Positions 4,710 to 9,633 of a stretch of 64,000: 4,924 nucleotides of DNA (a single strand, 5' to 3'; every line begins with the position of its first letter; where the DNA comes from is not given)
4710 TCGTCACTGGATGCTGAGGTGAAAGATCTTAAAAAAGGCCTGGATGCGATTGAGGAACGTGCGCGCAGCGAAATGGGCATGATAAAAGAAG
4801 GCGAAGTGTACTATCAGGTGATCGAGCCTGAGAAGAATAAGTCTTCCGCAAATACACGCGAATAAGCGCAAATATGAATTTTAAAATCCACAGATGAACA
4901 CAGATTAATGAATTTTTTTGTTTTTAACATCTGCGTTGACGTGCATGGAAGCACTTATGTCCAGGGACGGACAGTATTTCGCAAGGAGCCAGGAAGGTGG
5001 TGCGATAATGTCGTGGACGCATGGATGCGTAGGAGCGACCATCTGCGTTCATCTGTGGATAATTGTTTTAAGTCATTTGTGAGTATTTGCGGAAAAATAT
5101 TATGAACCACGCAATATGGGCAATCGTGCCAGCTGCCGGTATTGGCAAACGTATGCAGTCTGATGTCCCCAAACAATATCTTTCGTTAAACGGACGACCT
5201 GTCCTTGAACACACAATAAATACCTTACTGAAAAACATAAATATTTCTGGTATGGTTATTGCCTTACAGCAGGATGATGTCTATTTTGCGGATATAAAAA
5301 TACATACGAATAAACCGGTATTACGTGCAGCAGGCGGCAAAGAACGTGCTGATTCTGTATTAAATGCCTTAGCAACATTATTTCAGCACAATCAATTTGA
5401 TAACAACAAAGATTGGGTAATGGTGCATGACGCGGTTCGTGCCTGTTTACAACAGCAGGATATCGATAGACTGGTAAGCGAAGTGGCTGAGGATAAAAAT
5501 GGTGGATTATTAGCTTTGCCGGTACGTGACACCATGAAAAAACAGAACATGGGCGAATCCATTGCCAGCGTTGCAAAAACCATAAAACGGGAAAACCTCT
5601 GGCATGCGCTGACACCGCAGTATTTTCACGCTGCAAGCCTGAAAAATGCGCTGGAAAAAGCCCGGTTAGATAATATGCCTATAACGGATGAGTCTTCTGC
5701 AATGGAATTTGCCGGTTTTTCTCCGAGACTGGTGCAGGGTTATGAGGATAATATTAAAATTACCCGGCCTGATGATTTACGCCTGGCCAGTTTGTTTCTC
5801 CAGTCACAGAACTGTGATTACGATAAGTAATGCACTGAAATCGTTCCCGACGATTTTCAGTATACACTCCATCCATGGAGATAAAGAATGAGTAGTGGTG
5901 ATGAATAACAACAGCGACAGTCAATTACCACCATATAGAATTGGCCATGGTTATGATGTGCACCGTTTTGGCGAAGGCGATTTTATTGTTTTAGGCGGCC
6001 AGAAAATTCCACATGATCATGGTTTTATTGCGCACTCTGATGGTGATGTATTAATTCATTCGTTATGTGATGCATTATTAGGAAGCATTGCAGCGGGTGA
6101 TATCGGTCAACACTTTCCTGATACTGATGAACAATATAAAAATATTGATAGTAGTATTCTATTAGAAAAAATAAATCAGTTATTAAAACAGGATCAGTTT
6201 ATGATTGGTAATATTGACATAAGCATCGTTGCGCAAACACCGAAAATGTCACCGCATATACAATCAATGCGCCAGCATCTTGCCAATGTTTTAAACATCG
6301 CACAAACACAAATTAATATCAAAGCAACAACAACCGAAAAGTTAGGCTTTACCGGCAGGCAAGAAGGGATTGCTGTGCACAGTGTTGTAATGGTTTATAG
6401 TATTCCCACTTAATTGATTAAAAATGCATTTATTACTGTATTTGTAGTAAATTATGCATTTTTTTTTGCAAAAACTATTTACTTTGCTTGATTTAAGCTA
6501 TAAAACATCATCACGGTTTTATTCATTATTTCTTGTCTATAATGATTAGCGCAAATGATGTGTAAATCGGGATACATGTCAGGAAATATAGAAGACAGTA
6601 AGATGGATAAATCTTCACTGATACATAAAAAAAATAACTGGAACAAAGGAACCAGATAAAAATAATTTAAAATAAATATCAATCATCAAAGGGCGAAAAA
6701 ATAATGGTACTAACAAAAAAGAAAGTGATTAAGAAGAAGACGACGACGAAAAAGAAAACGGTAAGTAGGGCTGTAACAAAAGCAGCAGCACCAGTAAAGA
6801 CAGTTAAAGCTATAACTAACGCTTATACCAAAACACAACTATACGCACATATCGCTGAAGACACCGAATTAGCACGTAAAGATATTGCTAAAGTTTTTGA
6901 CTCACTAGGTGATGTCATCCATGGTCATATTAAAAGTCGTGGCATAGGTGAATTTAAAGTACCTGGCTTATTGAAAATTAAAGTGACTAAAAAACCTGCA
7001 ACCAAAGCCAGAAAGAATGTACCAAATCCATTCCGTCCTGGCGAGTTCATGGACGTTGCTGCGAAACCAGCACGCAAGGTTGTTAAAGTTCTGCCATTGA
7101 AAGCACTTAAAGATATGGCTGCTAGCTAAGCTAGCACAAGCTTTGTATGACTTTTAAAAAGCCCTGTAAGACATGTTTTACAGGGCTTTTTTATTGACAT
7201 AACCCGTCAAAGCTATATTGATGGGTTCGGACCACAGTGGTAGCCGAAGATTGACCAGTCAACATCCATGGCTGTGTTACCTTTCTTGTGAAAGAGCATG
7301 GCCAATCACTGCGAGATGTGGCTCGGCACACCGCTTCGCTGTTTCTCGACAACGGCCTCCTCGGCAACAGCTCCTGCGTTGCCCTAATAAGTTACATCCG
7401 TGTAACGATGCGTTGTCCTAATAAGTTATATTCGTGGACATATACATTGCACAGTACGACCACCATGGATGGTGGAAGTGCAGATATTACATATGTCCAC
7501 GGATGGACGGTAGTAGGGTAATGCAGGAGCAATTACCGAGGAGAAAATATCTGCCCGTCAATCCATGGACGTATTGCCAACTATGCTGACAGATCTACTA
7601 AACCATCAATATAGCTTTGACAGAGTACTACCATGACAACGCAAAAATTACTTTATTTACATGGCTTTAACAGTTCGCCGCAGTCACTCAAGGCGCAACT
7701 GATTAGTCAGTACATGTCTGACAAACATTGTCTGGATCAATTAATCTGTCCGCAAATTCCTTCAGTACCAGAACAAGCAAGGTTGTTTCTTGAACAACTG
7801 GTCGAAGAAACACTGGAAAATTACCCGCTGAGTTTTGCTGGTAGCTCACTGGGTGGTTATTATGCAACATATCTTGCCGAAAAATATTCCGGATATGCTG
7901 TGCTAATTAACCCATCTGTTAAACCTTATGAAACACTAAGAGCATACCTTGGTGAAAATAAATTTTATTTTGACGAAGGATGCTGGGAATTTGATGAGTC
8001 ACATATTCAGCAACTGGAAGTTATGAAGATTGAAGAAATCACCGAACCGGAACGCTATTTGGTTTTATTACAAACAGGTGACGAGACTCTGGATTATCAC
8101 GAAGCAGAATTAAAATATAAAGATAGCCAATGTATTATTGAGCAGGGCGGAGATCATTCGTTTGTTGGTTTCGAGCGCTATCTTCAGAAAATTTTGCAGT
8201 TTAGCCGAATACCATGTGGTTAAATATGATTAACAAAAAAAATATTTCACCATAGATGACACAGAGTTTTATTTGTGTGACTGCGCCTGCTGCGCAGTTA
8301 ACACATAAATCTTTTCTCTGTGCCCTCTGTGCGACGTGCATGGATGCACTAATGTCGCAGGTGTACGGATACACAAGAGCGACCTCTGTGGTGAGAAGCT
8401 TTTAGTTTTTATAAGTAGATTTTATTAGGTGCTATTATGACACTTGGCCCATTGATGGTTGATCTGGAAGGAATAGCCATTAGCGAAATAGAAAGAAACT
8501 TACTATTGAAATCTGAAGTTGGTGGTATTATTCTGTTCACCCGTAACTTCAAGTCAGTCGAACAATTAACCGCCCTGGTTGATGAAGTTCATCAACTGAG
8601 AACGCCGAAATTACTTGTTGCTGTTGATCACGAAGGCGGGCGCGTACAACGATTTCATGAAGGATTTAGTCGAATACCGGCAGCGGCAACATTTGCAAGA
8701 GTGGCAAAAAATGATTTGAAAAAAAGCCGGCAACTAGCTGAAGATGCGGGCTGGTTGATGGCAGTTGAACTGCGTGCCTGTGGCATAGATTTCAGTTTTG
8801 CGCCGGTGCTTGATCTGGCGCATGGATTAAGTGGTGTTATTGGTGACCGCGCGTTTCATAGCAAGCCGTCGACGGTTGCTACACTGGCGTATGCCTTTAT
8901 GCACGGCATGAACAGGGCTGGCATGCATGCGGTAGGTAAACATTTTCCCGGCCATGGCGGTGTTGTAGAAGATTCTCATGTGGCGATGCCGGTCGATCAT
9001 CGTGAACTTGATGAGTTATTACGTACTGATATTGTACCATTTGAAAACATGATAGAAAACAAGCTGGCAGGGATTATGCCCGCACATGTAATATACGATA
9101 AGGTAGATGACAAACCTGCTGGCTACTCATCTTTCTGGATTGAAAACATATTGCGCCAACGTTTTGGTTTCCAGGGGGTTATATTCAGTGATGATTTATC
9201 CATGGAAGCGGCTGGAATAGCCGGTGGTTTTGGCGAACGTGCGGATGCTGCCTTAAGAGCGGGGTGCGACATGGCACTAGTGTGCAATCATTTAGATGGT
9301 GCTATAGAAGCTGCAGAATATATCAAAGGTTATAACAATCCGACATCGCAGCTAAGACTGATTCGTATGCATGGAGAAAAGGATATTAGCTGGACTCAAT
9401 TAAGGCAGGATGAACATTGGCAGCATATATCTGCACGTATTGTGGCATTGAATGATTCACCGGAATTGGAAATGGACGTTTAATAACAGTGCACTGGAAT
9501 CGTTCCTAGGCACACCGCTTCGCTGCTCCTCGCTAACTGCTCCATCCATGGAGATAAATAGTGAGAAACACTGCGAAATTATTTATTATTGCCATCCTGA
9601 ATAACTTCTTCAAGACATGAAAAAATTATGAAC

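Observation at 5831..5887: R3 repeat shows compensatory hairpin changes and donates the Shine-Dalgarno for downstream genes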

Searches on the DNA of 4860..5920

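Call 85: search_rna_families(source=window, start=4860, end=5920, threshold=evalue, max_evalue=10)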
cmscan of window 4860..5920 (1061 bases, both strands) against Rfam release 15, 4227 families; matches with E-value up to 10: 6.
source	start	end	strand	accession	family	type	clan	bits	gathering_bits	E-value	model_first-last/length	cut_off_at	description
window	4866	4935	-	RF01598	snoR23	Gene; snRNA; snoRNA; CD-box;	-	26.4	70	1.5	1-84/84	no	small nucleolar RNA snoR23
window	5841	5911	-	RF00283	SCARNA18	Gene; snRNA; snoRNA; scaRNA;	-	18.3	40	0.44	1-83/83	no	small Cajal body-specific RNA 18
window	5813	5844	-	RF01114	TMV_UPD-PK1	Cis-reg;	-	16.1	33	5.3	1-22/22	no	Pseudoknot of upstream pseudoknot domain (UPD) of the 3'UTR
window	5348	5388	-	RF00158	SNORD82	Gene; snRNA; snoRNA; CD-box;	-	15.4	43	7.8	1-70/70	no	Small nucleolar RNA SNORD82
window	5552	5588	+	RF02993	ilvH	Cis-reg;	-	15.3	55.1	7.3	1-68/68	no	ilvH RNA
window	5274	5304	-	RF01935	bxd_7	Gene; lncRNA;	-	15.1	60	6.4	1-66/66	no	Bithoraxoid conserved region 7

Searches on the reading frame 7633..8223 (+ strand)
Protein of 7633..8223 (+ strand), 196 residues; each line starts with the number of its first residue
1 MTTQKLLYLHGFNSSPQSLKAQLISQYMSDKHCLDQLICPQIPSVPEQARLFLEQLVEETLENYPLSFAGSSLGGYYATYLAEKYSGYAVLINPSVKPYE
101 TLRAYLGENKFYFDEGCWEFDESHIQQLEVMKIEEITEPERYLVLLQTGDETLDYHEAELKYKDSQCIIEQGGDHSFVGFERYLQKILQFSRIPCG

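Call 45: search_protein_families(library=pfam, proteins=[window:7633-8223:+], max_evalue=0.01)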
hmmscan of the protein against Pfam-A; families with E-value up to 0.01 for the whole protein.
window:7633-8223:+ (196 aa): 2 families
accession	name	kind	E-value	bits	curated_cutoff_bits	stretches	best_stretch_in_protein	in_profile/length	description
PF05728.18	UPF0227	-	1.3e-51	175.7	21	1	5-191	1-186/187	Uncharacterised protein family (UPF0227)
PF12146.15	Hydrolase_4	-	0.0053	16.5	27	1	47-101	60-116/239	Serine aminopeptidase, S33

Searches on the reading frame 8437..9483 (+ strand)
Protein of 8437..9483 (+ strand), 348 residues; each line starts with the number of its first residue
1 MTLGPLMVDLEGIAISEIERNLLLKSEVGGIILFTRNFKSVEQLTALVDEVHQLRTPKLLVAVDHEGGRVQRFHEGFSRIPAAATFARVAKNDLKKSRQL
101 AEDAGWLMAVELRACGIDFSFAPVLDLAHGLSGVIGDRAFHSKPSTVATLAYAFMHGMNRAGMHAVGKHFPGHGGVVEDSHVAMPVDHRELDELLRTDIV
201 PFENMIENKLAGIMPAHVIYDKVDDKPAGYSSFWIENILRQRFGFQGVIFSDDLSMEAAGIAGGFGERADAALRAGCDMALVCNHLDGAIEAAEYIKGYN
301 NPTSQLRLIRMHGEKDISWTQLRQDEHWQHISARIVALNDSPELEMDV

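Call 45: search_protein_families(library=pfam, proteins=[window:8437-9483:+], max_evalue=0.01)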
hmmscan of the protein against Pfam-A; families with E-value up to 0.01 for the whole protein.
window:8437-9483:+ (348 aa): 1 family
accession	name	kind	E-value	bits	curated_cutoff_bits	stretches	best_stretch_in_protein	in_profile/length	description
PF00933.27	Glyco_hydro_3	-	4.4e-82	276.5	27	1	14-287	15-286/316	Glycosyl hydrolase family 3 N terminal domain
